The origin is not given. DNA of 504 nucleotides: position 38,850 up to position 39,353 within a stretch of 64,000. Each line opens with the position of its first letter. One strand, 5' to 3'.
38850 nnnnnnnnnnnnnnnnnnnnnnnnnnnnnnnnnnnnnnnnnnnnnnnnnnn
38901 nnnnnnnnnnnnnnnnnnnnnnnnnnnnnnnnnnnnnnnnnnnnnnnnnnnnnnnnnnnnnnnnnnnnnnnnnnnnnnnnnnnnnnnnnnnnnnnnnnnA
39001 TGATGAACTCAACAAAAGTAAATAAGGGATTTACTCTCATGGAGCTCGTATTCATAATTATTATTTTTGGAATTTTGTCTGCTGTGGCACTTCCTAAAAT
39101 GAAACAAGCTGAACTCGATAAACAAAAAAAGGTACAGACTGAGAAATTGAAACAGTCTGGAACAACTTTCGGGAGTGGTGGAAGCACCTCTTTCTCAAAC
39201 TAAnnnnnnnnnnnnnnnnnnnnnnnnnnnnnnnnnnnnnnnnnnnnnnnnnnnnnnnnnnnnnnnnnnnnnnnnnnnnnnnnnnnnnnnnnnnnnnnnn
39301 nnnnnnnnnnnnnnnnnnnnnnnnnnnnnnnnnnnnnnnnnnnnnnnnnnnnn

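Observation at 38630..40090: Membrane module: 2-TM protein + type IV prepilin-like peptide + SPFH-domain lipoprotein under one cassette promoter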

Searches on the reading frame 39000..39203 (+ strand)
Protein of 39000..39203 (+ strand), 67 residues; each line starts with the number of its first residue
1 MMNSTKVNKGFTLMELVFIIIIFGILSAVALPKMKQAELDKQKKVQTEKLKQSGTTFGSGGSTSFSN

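Call 4: search_protein_families(library=pfam, proteins=[window:39000-39203:+], max_evalue=1)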
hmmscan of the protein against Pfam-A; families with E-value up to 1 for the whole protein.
window:39000-39203:+ (67 aa): 2 families
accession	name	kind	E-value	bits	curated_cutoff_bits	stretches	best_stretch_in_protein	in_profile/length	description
PF07963.17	N_methyl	-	6.8e-06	25.9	21.2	1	6-31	2-27/27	Prokaryotic N-terminal methylation motif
PF16951.10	MaAIMP_sms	-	0.14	12.4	26.2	1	13-31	7-27/60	Putative methionine and alanine importer, small subunit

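Call 5: search_protein_families(library=phrogs, proteins=[window:39000-39203:+], max_evalue=0.1)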
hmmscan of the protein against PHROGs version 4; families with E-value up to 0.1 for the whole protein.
window:39000-39203:+ (67 aa): 7 families
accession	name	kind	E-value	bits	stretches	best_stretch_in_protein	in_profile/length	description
phrog_3433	-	moron, auxiliary metabolic gene and host takeover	3.1e-08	34.8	1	5-44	16-54/127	pilin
phrog_11596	-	unknown function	2e-07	32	1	8-53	5-50/187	-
phrog_13280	-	unknown function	7.9e-07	29.9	1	8-46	3-41/67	-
phrog_27437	-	unknown function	5.1e-06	27.7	1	6-35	5-34/140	-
phrog_11263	-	unknown function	2.9e-05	24.8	1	9-39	2-32/72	-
phrog_10597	-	unknown function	0.0029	18.5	1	6-30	2-26/59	-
phrog_13754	-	unknown function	0.1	14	0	14-42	1-29/54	-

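Call 7: search_dna_similar(query=window:39000-39203:+, collection=phages, mode=protein, max_rows=30, max_evalue=1)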
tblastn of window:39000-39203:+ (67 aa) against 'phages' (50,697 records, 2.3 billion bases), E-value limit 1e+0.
Records with a match: 90; places in all: 92; records where one place covers at least 80% of the query: 0.
Best place of each record, by identity: 60-80% 2; <60% 88.
By first word of the organism name: Synechococcus 49; Vibrio 20; Pseudomonas 9; Bacteriophage 4; Aeromonas 4; Acinetobacter 2; Salmonella 1; Microcystis 1.
By host as written in the record: - 53; Synechococcus sp. 3; Pseudomonas aeruginosa 3; Vibrio alginolyticus ATCC 17749 2; Vibrio alginolyticus 2; Vibrio alginolyticus NBRC 15630 = ATCC 17749 2; Vibrio harveyi 2; Acinetobacter baumannii 2; and 18 more.
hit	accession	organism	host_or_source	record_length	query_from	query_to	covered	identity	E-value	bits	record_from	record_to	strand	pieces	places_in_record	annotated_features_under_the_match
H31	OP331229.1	Vibrio phage 033B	Vibrio parahaemolyticus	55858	6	33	42%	67.9%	1e-4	43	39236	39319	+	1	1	hypothetical protein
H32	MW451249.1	Vibrio phage GH32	Vibrio parahaemolyticus GH32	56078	6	33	42%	67.9%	1e-4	43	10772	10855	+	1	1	record has no annotation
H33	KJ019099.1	Synechococcus phage ACG-2014f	-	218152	10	43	51%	55.9%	3e-3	39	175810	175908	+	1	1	pilin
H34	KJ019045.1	Synechococcus phage ACG-2014f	-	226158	10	43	51%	55.9%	3e-3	39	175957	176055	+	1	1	pilin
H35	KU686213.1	Synechococcus phage S-CAM7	Synechococcus sp.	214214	6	43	57%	47.4%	2e-3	39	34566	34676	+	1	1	hypothetical protein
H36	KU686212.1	Synechococcus phage S-CAM7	Synechococcus sp.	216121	6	43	57%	47.4%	2e-3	39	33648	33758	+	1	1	hypothetical protein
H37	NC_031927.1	Synechococcus phage S-CAM7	Synechococcus sp.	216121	6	43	57%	47.4%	2e-3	39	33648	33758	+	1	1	pilin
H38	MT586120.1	Synechococcus phage S-CAM7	Synechococcus sp. WH 7803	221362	6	43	57%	47.4%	2e-3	39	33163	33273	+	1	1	hypothetical protein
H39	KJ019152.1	Synechococcus phage ACG-2014f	-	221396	10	43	51%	50.0%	5e-3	39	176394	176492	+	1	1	pilin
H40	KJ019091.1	Synechococcus phage ACG-2014f_Syn7803US26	-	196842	10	43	51%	50.0%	6e-3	38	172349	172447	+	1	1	pilin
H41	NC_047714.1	Synechococcus phage ACG-2014f_Syn7803US26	-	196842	10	43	51%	50.0%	6e-3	38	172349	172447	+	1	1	pilin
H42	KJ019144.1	Synechococcus phage ACG-2014f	-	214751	10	43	51%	50.0%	6e-3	38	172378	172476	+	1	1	pilin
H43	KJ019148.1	Synechococcus phage ACG-2014f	-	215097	10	43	51%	50.0%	6e-3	38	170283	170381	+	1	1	pilin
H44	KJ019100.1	Synechococcus phage ACG-2014f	-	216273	10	43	51%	50.0%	6e-3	38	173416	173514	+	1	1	pilin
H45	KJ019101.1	Synechococcus phage ACG-2014f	-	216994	10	43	51%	50.0%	6e-3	38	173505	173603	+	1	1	pilin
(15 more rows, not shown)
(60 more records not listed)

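Call 37: search_protein_families(library=padloc, proteins=[window:39000-39203:+], max_evalue=0.1)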
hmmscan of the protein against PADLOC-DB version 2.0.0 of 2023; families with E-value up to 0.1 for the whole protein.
window:39000-39203:+ (67 aa): 0 families

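Call 38: search_protein_families(library=ncbifam, proteins=[window:39000-39203:+], max_evalue=0.1)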
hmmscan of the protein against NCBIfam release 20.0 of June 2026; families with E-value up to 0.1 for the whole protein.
window:39000-39203:+ (67 aa): 13 families
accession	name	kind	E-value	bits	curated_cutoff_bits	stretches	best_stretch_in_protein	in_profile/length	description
TIGR01710.1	typeII_sec_gspG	equivalog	1.2e-06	28.6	88.85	1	9-47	1-40/134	type II secretion system major pseudopilin GspG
NF041775.1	typeIV_PilA_Myxo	equivalog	3.1e-06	27.3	400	1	7-47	9-50/214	type IV pilin protein PilA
NF007862.0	PRK10574.1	equivalog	1.3e-05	25.4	138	1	8-36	4-32/145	prepilin peptidase-dependent pilin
TIGR01708.2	typeII_sec_gspH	equivalog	1.6e-05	25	80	1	9-50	2-43/169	type II secretion system minor pseudopilin GspH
NF041013.1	T4P_ComGE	equivalog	7.3e-05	22.8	49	1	7-52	2-47/83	competence type IV pilus minor pilin ComGE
TIGR02532.1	IV_pilin_GFxxxE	domain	0.0006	19.6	16.3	1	9-31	2-24/24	prepilin-type N-terminal cleavage/methylation domain-containing protein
NF040982.1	ComGD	equivalog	0.0041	17.5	70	1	8-52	1-45/139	competence type IV pilus minor pilin ComGD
NF041002.1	pilin_ComGF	equivalog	0.0057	16.9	80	1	8-48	1-41/139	competence type IV pilus minor pilin ComGF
NF007800.0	PRK10506.1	equivalog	0.0057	16.5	158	1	3-36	3-36/163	prepilin peptidase-dependent protein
NF040999.1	pilin_ComGC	equivalog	0.0072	16.5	75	1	9-42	2-35/84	competence type IV pilus major pilin ComGC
TIGR02596.1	TIGR02596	subfamily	0.008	16.3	70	1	11-37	1-27/196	Verru_Chthon cassette protein D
TIGR01711.1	gspJ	equivalog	0.016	15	64.85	1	9-51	1-44/192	type II secretion system minor pseudopilin GspJ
NF007848.0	PRK10557.1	equivalog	0.038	13.3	120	1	5-49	7-54/192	prepilin peptidase-dependent protein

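Call 47: find_homologous_proteins(query=window:39000-39203:+, max_evalue=0.01)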
Query window:39000-39203:+ (67 aa): 2 proteins with E <= 0.01 among 3 candidates.
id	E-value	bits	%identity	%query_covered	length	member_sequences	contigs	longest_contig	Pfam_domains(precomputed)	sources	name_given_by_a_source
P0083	5.2e-27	109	82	100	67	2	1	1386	PF07963.18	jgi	-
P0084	6.4e-25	103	100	81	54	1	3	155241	-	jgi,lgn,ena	-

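Call 50: find_encoding_contigs(protein=P0083, flank=1500, max_places=3)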
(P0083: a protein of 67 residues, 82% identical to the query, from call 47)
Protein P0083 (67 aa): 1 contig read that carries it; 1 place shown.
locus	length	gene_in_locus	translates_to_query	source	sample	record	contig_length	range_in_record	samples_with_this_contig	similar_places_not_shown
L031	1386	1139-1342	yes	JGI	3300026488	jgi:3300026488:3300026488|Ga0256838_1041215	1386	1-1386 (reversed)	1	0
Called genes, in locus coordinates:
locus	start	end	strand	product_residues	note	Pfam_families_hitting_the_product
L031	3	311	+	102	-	?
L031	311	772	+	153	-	-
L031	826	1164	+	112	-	-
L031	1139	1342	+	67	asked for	PF07963:N_methyl (weak)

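Call 71: get_annotated_region(hit=H31, flank=2500)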
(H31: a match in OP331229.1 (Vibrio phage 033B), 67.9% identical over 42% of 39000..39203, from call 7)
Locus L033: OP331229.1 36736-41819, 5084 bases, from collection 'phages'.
description: Vibrio phage 033B, complete genome.
organism: Vibrio phage 033B (NCBI taxid 2966627)
taxonomy: Viruses; Duplodnaviria; Heunggongvirae; Uroviricota; Caudoviricetes; Queuovirinae
host: Vibrio parahaemolyticus; source: -; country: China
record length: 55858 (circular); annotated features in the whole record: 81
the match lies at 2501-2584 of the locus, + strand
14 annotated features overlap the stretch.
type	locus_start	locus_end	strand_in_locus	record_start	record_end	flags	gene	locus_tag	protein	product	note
CDS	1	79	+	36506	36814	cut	-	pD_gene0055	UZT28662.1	hypothetical protein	-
CDS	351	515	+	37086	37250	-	-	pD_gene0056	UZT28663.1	hypothetical protein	-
CDS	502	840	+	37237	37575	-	-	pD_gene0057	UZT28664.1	hypothetical protein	-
CDS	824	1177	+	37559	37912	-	-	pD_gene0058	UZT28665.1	hypothetical protein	-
CDS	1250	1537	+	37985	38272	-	-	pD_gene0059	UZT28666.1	hypothetical protein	-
CDS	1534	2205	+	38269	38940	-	-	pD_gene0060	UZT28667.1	hypothetical protein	-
CDS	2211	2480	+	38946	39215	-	-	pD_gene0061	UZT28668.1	hypothetical protein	-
CDS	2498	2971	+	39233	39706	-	-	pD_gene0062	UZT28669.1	hypothetical protein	-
CDS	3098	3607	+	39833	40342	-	xtmA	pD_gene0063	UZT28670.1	terminase small subunit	-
CDS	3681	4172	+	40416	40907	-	-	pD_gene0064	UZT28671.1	N-acetylmuramoyl-L-alanine amidase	-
CDS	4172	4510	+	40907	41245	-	-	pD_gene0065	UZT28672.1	hypothetical protein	-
CDS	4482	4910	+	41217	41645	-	-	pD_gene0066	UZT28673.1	hypothetical protein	-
CDS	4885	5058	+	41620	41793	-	-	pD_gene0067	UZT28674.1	hypothetical protein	-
CDS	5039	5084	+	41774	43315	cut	-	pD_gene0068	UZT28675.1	terminase large subunit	-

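Call 87: search_solved_structures(query=window:39000-39203:+, max_evalue=1, show_alignments=2)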
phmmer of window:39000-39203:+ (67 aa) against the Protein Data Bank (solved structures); distinct sequences matched with E-value up to 1: 20.
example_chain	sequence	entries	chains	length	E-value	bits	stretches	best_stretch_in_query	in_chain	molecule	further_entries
9egp_A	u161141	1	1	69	1.4e-05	28.3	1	3-38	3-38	Geopilin domain 1 protein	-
7tgg_A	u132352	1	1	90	2.1e-05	27.7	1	3-47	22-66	Geopilin domain 1 protein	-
9laa_A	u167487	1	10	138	8.5e-05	25.9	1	5-36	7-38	Type IV pilin protein PilA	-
9lab_B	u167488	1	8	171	0.00031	24.1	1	7-41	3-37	MSHA major pilin subunit MshA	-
2m7g_A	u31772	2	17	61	0.0034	20.9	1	11-51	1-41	Geopilin domain 1 protein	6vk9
8pfb_G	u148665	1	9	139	0.0064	20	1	11-48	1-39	Type IV pilin PilE1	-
5kua_A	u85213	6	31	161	0.014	18.9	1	11-35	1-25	pilin | Neisseria meningitidis PilE variant SB-GATDH | Neisseria meningitidis PilE, SB-DATDH variant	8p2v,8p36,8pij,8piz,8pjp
8tj2_C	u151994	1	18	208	0.015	18.8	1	11-47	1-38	Type IV major pilin protein PilA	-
2hi2_A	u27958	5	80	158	0.018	18.6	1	11-35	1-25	Fimbrial protein | PilA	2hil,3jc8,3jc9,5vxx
8p3b_A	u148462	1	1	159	0.019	18.6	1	11-35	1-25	Fimbrial protein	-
1ay2_A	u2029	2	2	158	0.019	18.6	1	11-35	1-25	TYPE 4 PILIN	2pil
8tob_GA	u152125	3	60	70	0.04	17.5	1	12-37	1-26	Fimbrial protein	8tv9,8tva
6xxe_A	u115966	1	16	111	0.041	17.5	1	11-35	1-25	Uncharacterized protein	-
8qqj_J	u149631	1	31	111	0.042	17.4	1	11-35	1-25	Type IV narrow pilus major component PilA5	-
5wda_A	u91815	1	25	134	0.043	17.4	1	11-45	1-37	General secretion pathway protein G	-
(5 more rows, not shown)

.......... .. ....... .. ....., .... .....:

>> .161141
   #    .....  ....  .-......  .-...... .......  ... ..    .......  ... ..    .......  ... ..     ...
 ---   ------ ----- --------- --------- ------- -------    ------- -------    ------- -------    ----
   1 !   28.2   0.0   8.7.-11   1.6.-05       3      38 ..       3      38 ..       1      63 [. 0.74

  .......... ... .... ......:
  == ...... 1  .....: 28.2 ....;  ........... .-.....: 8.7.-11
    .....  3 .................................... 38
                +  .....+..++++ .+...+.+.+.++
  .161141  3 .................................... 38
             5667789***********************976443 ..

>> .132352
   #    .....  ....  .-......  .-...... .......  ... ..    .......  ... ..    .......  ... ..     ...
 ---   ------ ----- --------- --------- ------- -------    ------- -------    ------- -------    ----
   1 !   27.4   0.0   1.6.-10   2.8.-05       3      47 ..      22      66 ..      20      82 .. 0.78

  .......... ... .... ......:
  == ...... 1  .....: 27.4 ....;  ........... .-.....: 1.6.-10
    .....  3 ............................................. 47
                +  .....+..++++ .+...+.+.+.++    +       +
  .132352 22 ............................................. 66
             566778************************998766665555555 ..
